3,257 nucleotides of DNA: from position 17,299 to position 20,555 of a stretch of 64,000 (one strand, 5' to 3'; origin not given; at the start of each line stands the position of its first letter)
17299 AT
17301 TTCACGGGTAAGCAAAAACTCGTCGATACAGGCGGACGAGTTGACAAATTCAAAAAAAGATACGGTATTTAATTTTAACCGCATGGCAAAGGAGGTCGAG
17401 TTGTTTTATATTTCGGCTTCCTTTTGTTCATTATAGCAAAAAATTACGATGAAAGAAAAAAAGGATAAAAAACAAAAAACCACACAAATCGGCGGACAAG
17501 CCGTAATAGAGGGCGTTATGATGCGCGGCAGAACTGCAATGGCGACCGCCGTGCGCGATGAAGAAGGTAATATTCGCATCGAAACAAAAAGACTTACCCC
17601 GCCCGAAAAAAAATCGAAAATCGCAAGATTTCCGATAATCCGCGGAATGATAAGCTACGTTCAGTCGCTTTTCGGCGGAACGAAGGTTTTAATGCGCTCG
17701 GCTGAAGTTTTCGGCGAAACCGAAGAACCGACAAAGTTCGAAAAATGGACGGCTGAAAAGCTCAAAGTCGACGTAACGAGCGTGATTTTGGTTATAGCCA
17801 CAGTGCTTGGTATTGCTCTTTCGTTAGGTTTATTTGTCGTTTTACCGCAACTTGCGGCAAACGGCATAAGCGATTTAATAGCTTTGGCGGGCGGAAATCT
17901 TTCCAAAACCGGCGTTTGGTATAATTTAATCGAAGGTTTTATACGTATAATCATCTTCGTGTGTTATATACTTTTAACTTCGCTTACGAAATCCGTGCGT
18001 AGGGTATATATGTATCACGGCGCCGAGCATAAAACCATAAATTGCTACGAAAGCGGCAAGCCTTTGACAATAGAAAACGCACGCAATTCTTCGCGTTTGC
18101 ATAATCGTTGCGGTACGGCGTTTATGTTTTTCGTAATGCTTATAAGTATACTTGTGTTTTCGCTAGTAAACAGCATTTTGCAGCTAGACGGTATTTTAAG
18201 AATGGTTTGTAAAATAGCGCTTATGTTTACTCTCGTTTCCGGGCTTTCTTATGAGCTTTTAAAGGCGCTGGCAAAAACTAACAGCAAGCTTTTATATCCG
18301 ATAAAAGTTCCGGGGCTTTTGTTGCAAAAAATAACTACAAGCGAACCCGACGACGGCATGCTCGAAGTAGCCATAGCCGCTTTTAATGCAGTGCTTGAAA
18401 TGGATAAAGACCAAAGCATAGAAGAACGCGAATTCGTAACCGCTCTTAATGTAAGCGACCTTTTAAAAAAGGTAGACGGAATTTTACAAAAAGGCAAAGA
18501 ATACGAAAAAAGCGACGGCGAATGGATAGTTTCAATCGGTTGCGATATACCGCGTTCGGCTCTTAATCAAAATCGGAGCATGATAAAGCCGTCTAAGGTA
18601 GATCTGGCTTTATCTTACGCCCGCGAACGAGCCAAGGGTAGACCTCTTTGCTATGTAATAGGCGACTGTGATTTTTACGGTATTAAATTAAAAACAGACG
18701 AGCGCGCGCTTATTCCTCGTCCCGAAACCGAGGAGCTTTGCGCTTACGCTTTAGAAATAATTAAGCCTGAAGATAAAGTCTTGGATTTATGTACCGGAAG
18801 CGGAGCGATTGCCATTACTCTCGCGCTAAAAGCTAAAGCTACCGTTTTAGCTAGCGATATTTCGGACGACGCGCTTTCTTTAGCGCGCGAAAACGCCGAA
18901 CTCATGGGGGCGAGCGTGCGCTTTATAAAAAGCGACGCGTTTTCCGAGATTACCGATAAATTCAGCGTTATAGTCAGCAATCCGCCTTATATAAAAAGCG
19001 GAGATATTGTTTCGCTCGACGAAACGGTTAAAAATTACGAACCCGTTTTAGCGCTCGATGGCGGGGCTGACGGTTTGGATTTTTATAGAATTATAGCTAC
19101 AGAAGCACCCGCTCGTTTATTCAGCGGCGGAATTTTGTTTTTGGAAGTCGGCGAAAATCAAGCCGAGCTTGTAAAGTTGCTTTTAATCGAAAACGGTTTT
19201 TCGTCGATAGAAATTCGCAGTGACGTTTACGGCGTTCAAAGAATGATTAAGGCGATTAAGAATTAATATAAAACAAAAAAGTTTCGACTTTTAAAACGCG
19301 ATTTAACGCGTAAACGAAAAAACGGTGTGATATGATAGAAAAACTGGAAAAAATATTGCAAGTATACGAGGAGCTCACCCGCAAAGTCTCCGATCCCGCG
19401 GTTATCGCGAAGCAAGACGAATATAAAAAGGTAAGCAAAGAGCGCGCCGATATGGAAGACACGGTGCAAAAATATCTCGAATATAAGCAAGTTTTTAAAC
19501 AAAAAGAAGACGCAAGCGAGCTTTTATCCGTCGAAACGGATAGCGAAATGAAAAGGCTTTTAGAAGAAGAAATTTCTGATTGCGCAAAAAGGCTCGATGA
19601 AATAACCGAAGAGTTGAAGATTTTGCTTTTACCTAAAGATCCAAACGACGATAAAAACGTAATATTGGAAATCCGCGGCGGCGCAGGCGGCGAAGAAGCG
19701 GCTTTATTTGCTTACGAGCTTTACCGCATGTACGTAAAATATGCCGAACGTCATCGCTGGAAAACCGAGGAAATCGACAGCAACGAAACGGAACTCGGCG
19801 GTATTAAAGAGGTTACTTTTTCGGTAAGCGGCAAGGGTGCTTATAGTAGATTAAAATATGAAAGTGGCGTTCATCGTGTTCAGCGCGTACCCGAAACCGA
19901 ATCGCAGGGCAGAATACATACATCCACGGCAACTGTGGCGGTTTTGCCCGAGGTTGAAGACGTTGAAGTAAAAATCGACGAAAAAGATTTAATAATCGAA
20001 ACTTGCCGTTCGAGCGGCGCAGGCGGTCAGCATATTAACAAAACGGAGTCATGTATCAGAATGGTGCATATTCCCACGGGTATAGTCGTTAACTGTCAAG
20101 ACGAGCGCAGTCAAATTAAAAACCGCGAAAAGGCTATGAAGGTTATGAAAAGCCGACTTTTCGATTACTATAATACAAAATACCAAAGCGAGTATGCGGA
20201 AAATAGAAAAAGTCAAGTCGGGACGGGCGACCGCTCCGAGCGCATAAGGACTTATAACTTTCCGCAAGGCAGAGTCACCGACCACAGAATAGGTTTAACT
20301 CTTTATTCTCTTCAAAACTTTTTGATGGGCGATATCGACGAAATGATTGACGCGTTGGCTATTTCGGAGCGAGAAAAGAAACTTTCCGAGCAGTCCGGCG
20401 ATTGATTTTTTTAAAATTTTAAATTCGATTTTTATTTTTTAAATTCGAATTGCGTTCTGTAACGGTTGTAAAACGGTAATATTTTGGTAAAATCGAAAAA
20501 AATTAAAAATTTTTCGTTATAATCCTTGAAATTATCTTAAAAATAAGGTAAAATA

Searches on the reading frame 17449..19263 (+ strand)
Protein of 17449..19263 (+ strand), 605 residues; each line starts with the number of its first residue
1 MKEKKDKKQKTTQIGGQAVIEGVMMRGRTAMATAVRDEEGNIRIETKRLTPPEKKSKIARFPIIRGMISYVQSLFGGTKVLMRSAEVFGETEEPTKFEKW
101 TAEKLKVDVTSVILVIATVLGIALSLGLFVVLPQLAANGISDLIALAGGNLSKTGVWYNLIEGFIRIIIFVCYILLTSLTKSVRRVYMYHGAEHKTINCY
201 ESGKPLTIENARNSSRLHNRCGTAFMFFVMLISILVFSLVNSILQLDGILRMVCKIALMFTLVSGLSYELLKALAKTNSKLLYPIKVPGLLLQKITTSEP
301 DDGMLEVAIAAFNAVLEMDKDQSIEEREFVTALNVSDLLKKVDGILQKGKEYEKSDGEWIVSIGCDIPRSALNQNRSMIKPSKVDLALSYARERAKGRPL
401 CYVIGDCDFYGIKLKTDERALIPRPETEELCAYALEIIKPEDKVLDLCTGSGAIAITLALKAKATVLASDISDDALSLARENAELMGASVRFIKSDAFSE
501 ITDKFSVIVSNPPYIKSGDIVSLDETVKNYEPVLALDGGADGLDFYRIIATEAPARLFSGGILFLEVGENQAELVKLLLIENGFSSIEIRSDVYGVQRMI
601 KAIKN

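Call 14: search_protein_families(library=pfam, proteins=[window:17449-19263:+])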
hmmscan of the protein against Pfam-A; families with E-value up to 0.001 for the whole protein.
window:17449-19263:+ (605 aa): 11 families
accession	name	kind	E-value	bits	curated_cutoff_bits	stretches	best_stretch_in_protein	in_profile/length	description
PF07136.16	DUF1385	-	4e-78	262.3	22.1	1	62-317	2-226/227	Protein of unknown function (DUF1385)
PF05175.20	MTS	-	8.3e-14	52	23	1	441-518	32-112/170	Methyltransferase small domain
PF13847.12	Methyltransf_31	-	2e-10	41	27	1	439-513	2-83/145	Methyltransferase domain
PF06325.19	PrmA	-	3.4e-09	37.1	22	1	426-511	146-233/296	Ribosomal protein L11 methyltransferase (PrmA)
PF13649.12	Methyltransf_25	-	4.4e-09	37.3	27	1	444-511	1-71/97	Methyltransferase domain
PF03602.21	Cons_hypoth95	-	3.3e-06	27.3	24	1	436-524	34-133/182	Conserved hypothetical protein 95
PF01170.24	UPF0020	-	0.00021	21.5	22.3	0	458-517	46-134/197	RMKL-like, methyltransferase domain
PF01209.24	Ubie_methyltran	-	0.00031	20.6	20.1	1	439-497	46-107/233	ubiE/COQ5 methyltransferase family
PF08241.18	Methyltransf_11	-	0.00069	20.6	21.2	0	445-510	1-66/95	Methyltransferase domain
PF07669.17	Eco57I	-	0.0007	20.2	25.3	0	488-522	55-92/171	Eco57I restriction-modification methylase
PF11599.14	AviRa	-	0.00078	19.4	25.7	0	427-491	35-105/232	RRNA methyltransferase AviRa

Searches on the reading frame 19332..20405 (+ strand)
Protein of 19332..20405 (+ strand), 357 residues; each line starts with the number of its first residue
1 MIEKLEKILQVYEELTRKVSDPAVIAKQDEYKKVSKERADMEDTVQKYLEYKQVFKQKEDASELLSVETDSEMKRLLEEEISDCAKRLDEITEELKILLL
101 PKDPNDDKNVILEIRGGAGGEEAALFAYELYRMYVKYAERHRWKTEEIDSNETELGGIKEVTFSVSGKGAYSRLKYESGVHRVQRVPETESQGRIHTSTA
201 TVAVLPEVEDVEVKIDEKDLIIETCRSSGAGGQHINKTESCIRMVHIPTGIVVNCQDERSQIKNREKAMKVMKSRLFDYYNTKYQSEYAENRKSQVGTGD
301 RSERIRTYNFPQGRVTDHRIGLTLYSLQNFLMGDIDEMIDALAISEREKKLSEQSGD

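Call 17: find_encoding_contigs(protein=window:19332-20405:+, flank=10000, max_places=10)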
Protein window:19332-20405:+ (357 aa): no gene with exactly this product is on record in the collection.
